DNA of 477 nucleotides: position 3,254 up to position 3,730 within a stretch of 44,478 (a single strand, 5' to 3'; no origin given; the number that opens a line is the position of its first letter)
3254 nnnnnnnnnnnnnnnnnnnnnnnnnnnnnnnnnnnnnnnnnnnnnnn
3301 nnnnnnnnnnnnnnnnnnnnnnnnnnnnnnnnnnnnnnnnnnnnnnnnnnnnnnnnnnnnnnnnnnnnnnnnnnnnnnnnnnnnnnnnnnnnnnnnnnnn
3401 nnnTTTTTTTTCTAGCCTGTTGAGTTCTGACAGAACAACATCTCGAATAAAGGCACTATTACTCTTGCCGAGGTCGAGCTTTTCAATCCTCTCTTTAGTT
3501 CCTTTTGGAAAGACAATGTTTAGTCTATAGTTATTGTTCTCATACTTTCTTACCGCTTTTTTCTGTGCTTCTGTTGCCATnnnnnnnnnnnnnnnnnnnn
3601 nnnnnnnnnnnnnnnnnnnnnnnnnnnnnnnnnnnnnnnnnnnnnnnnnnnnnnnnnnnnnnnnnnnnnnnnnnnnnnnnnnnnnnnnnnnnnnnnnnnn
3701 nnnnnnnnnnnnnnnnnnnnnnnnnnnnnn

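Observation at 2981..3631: Reverse-strand RHH regulator plus very acidic 103-aa protein, each behind a near-identical promoter carrying the same operator (Acr/Aca-like architecture)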

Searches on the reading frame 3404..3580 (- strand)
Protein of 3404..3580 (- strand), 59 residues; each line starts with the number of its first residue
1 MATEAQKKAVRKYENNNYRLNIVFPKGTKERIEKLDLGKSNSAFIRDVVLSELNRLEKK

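Call 4: search_protein_families(library=pfam, proteins=[window:3404-3580:-], max_evalue=1)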
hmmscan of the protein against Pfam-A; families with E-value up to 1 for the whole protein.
seq(59 aa): 1 family
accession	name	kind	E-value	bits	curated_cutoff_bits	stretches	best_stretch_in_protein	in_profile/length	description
PF18923.6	DUF5673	-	0.061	13.8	26.7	1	7-35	32-60/66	Domain of unknown function (DUF5673)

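Call 5: search_protein_families(library=phrogs, proteins=[window:3404-3580:-], max_evalue=1)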
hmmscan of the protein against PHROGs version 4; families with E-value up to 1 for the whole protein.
seq(59 aa): 2 families
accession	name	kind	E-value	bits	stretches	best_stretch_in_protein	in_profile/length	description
phrog_31631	-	unknown function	2e-17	63.7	1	4-58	11-64/68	-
phrog_13890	-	unknown function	0.00013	22.8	1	4-55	3-57/73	-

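Call 26: find_homologous_proteins(query=window:3404-3580:-, max_evalue=0.01)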
Query seq(59 aa) (59 aa): 372 proteins with E <= 0.01 among 372 candidates; the best 120 are listed.
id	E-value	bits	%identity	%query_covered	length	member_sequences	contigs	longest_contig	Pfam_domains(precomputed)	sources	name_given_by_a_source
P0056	1.4e-29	117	100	100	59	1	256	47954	-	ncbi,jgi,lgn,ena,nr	jgi:hypothetical protein|nr:MAG TPA: Proline dehydrogenase/DNA Complex, Proline, Utilization, DNA, D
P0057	2.2e-29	116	100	100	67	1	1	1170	-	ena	-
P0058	2.2e-29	116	100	100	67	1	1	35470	-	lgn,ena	-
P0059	7.5e-29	114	98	100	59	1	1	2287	-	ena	-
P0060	1.7e-28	113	97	100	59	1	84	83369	-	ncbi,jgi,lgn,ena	jgi:hypothetical protein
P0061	1.7e-28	113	98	98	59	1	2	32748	-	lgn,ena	-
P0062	1.8e-28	113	98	98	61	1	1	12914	-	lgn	-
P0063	2.3e-28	113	95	100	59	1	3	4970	-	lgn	-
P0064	2.6e-28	113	97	100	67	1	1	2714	-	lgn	-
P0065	2.6e-28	113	97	100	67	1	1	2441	-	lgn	-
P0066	3.4e-28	112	97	100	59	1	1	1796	-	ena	-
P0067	4.3e-28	112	95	100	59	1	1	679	-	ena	-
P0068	4.5e-28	112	93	100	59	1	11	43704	-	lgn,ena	-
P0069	4.5e-28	112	97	98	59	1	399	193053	-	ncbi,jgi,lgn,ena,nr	jgi:hypothetical protein|nr:MAG TPA: Proline dehydrogenase/DNA Complex, Proline, Utilization, DNA, D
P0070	6.3e-28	112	95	98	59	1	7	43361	-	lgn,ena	-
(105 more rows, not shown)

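Call 27: search_solved_structures(query=window:3404-3580:-, max_evalue=10, show_alignments=3)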
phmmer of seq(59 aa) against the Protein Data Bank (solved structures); distinct sequences matched with E-value up to 10: 0.

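Call 28: find_encoding_contigs(protein=P0056, flank=2500, max_places=10)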
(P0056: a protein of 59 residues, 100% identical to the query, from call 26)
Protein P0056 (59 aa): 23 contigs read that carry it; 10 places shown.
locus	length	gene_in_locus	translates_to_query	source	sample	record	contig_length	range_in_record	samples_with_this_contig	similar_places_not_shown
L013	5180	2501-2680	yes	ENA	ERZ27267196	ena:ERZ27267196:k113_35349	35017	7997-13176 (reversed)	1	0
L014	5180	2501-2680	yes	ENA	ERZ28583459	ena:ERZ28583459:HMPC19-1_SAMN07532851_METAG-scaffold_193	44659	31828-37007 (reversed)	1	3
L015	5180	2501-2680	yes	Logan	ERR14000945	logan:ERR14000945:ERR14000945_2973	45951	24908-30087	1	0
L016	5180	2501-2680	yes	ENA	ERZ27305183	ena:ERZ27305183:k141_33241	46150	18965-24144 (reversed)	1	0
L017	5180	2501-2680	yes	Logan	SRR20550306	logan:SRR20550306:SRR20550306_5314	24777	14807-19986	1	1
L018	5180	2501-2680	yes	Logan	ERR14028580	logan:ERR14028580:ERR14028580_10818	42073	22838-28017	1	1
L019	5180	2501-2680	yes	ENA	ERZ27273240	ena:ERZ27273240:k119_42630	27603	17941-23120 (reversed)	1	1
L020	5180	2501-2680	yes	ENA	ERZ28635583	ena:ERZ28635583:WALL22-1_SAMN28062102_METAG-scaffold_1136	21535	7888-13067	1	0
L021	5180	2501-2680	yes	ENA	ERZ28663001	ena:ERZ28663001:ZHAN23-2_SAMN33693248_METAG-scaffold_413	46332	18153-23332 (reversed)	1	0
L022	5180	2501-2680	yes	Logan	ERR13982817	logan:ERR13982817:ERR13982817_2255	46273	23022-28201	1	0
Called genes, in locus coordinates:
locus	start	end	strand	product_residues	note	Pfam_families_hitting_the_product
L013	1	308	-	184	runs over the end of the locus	-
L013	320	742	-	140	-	-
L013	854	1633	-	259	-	-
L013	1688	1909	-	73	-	-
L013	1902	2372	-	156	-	-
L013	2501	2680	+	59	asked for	-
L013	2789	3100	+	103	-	-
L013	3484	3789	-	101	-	-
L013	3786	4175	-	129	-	-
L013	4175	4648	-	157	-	PF06152:Phage_min_cap2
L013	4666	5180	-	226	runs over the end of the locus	-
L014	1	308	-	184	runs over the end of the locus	-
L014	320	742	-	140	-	-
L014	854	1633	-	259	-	-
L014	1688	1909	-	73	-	-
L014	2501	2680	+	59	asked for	-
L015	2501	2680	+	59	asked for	-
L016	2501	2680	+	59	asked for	-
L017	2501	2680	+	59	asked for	-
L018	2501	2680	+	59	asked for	-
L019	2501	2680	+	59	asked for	-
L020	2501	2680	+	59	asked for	-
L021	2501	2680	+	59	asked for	-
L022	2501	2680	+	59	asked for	-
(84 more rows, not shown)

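Call 38: search_solved_structures(query=A2, max_evalue=10, show_alignments=3)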
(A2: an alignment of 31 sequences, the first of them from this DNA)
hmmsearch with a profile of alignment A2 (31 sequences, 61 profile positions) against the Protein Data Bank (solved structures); distinct sequences matched with E-value up to 10: 0.

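Call 40: search_protein_families(library=ncbifam, proteins=[window:3404-3580:-], max_evalue=1)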
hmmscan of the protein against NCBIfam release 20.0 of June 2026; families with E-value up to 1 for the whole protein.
seq(59 aa): 1 family
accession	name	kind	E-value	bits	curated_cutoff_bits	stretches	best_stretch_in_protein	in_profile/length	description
NF041551.1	YlcI_YnfO_N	subfamily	0.048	13.7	30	1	18-55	3-41/42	YlcI/YnfO family protein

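Call 41: find_related_loci(query=A2, collection=viral_contigs, flank=3000)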
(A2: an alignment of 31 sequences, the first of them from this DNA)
Query A2 (59 aa) in viral_contigs; peptide patterns used: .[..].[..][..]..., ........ (x = any residue, [..] = any of these).
257 stretches matched a pattern; 107 encode a relative of the query (tblastn E <= 1e-3); the best 80 are kept; 80 distinct loci.
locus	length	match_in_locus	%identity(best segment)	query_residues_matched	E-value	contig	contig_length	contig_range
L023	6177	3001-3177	100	1-59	6e-35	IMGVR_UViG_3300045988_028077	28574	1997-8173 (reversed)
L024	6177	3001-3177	97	1-59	5e-34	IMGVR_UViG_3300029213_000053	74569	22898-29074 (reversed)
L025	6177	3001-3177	97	1-59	5e-34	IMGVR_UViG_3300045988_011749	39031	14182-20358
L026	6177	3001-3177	97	1-59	5e-34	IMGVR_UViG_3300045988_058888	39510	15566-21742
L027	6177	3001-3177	97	1-59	5e-34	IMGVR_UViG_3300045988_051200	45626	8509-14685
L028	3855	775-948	97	1-58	1e-33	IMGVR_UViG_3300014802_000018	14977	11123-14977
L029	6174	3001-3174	97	1-58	1e-33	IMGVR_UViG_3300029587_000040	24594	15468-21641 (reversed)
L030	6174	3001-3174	97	1-58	1e-33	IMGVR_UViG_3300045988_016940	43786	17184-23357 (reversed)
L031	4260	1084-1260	93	1-59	2e-33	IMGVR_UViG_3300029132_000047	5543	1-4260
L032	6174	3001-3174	97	1-58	1e-33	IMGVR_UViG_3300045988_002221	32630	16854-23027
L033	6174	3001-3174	97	1-58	1e-33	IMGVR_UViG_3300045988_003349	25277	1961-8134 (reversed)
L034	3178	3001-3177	95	1-59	4e-33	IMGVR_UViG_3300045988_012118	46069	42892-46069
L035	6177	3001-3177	95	1-59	4e-33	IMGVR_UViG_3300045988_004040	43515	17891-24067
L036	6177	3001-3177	93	1-59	4e-33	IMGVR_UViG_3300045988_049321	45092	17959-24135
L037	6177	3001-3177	95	1-59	3e-33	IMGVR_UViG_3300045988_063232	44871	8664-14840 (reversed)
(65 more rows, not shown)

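Call 42: find_related_loci(query=A2, collection=genome_contigs, flank=3000)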
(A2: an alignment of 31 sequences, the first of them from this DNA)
Query A2 (59 aa) in genome_contigs; peptide patterns used: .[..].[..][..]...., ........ (x = any residue, [..] = any of these).
94 stretches matched a pattern; 15 encode a relative of the query (tblastn E <= 1e-3); 15 distinct loci.
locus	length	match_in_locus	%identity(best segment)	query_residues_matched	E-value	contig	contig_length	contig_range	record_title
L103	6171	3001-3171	81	2-58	7e-28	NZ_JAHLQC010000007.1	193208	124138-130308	Falcatimonas sp. MSJ-15 L-15_ctg007, whole genome shotgun sequence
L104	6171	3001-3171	77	2-58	4e-26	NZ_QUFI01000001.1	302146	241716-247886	Clostridium sp. AF27-2AA AF27-2AA.Scaf1, whole genome shotgun sequence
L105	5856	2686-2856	77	2-58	6e-26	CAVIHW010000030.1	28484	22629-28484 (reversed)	Oscillospiraceae bacterium isolate G02653-L1_cleanbin_000007 genome assembly, contig: Spades_G02653-L1_contig_1161, whol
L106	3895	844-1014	74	2-58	5e-25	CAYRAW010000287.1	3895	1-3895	MAG TPA_asm: uncultured Roseburia sp. isolate binchicken_co354_272 genome assembly, contig: NODE_26884_length_3895_cov_3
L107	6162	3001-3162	78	5-58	2e-24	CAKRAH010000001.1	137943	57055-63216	MAG: uncultured Dorea sp. isolate REFINED_METABAT215_TOP10_CONTIGS_1500_ASSEMBLY_K77_MERGED__Hadza_PheChl_Fiber-Hadza-Ne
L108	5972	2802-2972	70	2-58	8e-24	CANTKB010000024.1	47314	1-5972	MAG TPA_asm: uncultured Blautia sp. isolate SRR15633990_bin.12_metawrap_v1.3_MAG genome assembly, contig: NODE.385_lengt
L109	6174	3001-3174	67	2-59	2e-23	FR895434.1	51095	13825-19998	Firmicutes bacterium CAG:882 genomic scaffold, scf329, whole genome shotgun sequence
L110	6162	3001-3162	72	5-58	9e-23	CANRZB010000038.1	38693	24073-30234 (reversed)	MAG TPA_asm: uncultured Clostridium sp. isolate SRR15730538_bin.71_metawrap_v1.3_MAG genome assembly, contig: NODE.1537_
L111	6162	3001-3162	72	5-58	1e-22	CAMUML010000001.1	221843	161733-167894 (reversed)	MAG TPA_asm: uncultured Eubacterium sp. isolate SRR14038232_bin.21_metawrap_v1.3_MAG genome assembly, contig: NODE.23_le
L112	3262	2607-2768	72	5-58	3e-22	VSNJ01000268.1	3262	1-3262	MAG: Lachnospiraceae bacterium isolate SC1116_S22_bin.13 SC1116_S22_SC1116_S22_bin.13_contig_268, whole genome shotgun s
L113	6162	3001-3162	70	5-58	5e-22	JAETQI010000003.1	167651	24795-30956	MAG: Lachnospiraceae bacterium isolate S26_Bin4 scaffold_73_2, whole genome shotgun sequence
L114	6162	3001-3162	70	5-58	9e-22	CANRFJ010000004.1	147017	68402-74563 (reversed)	MAG: uncultured Lachnospiraceae bacterium isolate Lapin-023__bin96 genome assembly, contig: Lapin-023__NODE_107_length_1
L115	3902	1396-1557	70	5-58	1e-21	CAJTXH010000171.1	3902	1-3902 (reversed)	MAG TPA_asm: uncultured Lachnospiraceae bacterium isolate MGBC118028 genome assembly, contig: MGBC118028.171, whole geno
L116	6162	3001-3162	69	5-58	1e-21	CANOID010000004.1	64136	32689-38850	MAG TPA_asm: uncultured Lachnoclostridium sp. isolate SRR13921778_bin.72_metawrap_v1.3_MAG genome assembly, contig: NODE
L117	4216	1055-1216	65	5-58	7e-21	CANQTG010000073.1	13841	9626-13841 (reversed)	MAG: uncultured Lachnospiraceae bacterium isolate Lapin-023__bin73 genome assembly, contig: Lapin-023__NODE_5760_length_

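Call 46: predict_structure(alignment_id=A2)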
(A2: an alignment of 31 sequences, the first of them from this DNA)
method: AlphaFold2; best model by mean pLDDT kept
length: 59 residues; sequences in the alignment: 31
mean_pLDDT: 77.9   pTM: 0.45
mean pLDDT of the five models: 77.9, 72.8, 72.5, 71.2, 68.5
residues with pLDDT >= 90: 4; 70-90: 42; 50-70: 13; < 50: 0
segments of 3 or more residues with pLDDT < 50: none
pLDDT, mean of each block of 10 residues (from residue 1): 78 63 76 83 81 87
secondary structure, 60 per line:
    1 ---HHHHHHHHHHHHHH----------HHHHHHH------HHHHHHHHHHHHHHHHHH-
elements in order: H4-17 H28-34 H41-58

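Call 50: fold_search(model_id=the predicted structure, library=pdb)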
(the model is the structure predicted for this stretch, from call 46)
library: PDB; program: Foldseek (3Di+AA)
matches with E <= 10: 4; with E <= 0.001: 0
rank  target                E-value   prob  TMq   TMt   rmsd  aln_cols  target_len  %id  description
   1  7o62_A                2.1e+00  0.11  0.36  0.16  10.9        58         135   16  Crystal structure of a 2`-deoxyribosyltransferase from the psychrophilic bacterium Desulfotalea psychrophila. (released 2021-10-20)
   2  5wlc_LK               6.0e+00  0.03  0.29  0.15  12.7        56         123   23  The complete structure of the small subunit processome (released 2017-09-27)
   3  7b3j_MODEL_1_A        7.7e+00  0.04  0.29  0.31  13.4        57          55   23  Dynamic complex between all-D-enantiomeric peptide D3 with wild-type amyloid precursor protein 672-726 fragmen (released 2021-01-13)
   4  8t0f_A                9.0e+00  0.06  0.40  0.20  13.9        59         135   17  Crystal structure of the PEG10 promoter-bound ONECUT2 DNA-binding domain (released 2024-08-28)

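Call 98: search_dna_similar(query=window:3404-3580:-, collection=phages, mode=protein, max_evalue=0.001, max_rows=25)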
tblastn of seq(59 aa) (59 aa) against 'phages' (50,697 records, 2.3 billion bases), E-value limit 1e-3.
No match.

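Call 99: search_dna_similar(query=window:3404-3580:-, collection=plasmids, mode=protein, max_evalue=0.001, max_rows=25)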
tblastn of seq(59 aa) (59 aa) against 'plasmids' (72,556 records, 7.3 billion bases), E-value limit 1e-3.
No match.
